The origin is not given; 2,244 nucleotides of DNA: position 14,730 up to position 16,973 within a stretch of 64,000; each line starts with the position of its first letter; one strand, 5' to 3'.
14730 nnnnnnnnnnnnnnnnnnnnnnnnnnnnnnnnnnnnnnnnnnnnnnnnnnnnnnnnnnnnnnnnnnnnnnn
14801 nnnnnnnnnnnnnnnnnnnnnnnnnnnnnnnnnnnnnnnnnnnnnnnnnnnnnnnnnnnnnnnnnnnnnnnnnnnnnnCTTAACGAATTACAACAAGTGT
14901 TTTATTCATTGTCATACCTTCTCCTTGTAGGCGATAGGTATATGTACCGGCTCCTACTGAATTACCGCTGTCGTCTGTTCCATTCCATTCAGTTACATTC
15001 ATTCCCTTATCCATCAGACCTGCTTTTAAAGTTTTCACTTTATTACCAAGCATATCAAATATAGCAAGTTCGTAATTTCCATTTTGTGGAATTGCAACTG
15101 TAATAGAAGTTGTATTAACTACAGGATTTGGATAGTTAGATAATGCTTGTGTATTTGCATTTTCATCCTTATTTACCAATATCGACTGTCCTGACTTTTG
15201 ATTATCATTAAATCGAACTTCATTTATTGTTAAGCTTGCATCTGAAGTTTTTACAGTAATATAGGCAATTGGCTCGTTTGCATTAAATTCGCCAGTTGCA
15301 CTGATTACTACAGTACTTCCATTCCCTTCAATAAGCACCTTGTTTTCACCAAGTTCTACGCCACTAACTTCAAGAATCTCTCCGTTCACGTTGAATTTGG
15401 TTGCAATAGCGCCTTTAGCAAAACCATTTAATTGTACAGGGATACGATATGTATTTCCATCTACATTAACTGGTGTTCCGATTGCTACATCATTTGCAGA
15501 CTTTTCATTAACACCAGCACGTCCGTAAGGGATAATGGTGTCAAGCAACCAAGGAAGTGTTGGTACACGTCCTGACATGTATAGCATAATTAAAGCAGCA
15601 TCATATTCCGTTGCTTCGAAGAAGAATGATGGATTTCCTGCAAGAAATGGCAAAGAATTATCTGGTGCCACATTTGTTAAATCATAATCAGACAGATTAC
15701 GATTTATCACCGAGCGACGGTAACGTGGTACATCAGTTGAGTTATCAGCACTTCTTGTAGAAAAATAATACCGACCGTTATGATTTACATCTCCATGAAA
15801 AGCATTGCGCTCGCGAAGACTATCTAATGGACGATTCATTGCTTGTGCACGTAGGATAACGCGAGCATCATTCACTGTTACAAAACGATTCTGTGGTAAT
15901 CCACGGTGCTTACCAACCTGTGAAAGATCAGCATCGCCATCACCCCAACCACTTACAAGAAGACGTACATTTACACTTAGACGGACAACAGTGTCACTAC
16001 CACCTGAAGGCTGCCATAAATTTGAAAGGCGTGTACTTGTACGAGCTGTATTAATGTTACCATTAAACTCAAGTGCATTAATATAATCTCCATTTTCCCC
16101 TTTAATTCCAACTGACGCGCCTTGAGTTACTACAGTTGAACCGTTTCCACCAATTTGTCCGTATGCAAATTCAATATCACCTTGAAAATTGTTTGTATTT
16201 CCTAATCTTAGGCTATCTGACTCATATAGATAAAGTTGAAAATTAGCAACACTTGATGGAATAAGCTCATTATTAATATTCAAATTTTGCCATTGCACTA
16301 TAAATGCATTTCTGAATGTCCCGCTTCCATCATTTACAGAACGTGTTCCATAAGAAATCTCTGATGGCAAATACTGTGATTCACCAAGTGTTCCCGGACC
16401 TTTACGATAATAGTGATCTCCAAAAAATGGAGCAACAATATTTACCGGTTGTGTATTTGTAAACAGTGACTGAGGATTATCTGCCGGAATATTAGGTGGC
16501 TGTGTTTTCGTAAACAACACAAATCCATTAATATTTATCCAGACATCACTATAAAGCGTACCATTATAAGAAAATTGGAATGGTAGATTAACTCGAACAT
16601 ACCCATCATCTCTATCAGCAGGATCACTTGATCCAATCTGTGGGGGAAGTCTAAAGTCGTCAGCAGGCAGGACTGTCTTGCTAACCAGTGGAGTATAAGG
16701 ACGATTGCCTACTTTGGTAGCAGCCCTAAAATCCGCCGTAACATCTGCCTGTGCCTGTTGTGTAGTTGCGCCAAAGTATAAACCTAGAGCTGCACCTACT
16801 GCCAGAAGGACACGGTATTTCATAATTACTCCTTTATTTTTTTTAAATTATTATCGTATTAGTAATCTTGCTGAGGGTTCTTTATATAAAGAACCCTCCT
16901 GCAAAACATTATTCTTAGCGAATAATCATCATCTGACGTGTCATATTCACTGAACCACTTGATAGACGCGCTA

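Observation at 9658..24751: Compositional island of T9SS cargo genes devoid of the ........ octamer, adjacent to the 3' end of tRNA-Arg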

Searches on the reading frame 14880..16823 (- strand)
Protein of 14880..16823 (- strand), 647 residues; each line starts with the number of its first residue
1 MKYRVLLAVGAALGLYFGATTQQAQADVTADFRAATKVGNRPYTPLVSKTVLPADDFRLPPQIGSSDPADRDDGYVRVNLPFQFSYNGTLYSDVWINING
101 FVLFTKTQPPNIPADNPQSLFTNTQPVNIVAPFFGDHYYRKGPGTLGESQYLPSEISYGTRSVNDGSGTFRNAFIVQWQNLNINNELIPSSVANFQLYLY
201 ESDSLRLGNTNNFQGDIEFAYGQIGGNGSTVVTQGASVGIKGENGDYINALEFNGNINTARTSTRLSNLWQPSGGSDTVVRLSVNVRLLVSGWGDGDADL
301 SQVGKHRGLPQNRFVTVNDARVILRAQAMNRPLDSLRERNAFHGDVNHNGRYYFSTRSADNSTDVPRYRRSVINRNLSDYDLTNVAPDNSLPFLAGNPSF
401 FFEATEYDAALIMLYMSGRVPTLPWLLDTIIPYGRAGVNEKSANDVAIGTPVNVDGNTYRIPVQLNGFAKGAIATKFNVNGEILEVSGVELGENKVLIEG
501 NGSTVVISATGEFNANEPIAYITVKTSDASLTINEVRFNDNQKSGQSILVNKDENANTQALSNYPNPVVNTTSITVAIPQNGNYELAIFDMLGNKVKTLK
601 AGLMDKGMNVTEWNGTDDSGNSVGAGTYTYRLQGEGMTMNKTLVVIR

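Call 6: search_protein_families(library=pfam, proteins=[window:14880-16823:-], max_evalue=0.01)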
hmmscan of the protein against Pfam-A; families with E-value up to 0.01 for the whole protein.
window:14880-16823:- (647 aa): 4 families
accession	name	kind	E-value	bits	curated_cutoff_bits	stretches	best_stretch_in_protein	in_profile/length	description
PF13860.13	FlgD_ig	-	3e-09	37.1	27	1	582-634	23-75/79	FlgD Ig-like domain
PF18962.6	Por_Secre_tail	-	9e-05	23.1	27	1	564-636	2-66/75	Secretion system C-terminal sorting domain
PF06119.19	NIDO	-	0.00015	22.3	25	1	94-256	3-162/186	Nidogen-like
PF13585.12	CHU_C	-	0.00031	21.2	27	1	578-634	23-72/86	CHU_C Type IX secretion signal domain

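Call 22: search_protein_families(library=ncbifam, proteins=[window:14880-16823:-], max_evalue=0.01)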
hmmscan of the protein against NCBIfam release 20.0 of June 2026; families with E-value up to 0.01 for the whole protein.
window:14880-16823:- (647 aa): 10 families
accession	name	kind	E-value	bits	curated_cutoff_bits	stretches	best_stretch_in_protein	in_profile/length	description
NF033707.1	T9SS_sortase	equivalog_domain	4e-12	44.6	420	1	539-634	977-1077/1095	type IX secretion system sortase PorU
TIGR04183.1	Por_Secre_tail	domain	2.2e-08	33.9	23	1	564-645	2-71/72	T9SS type A sorting domain-containing protein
NF005176.1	PRK06655.1-1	equivalog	1.3e-06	28.5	230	1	571-635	86-150/197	flagellar hook assembly protein FlgD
NF038113.1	T9SSA_dep_M36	equivalog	7.1e-05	21.1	885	1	547-645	781-868/869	T9SS-dependent M36 family metallopeptidase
NF052323.1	T9SSA_dep_M6i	equivalog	0.00027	19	600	1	555-613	952-1010/1043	T9SS-dependent M6-like inactivated metalloprotease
NF009276.0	PRK12633.1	equivalog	0.00098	18.9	383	1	583-632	130-179/234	flagellar basal body rod modification protein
NF009452.0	PRK12812.1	equivalog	0.001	18.4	258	1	582-632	152-204/289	flagellar basal body rod modification protein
NF009453.0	PRK12813.1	equivalog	0.0011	18.6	264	1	583-633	125-172/223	flagellar basal body rod modification protein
NF053608.1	Lsa66_OmpA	equivalog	0.0015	17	700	1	589-644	184-238/581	fibronectin-binding adhesin Lsa66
NF009277.0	PRK12634.1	equivalog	0.0073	16.4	333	0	575-629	115-169/221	flagellar basal body rod modification protein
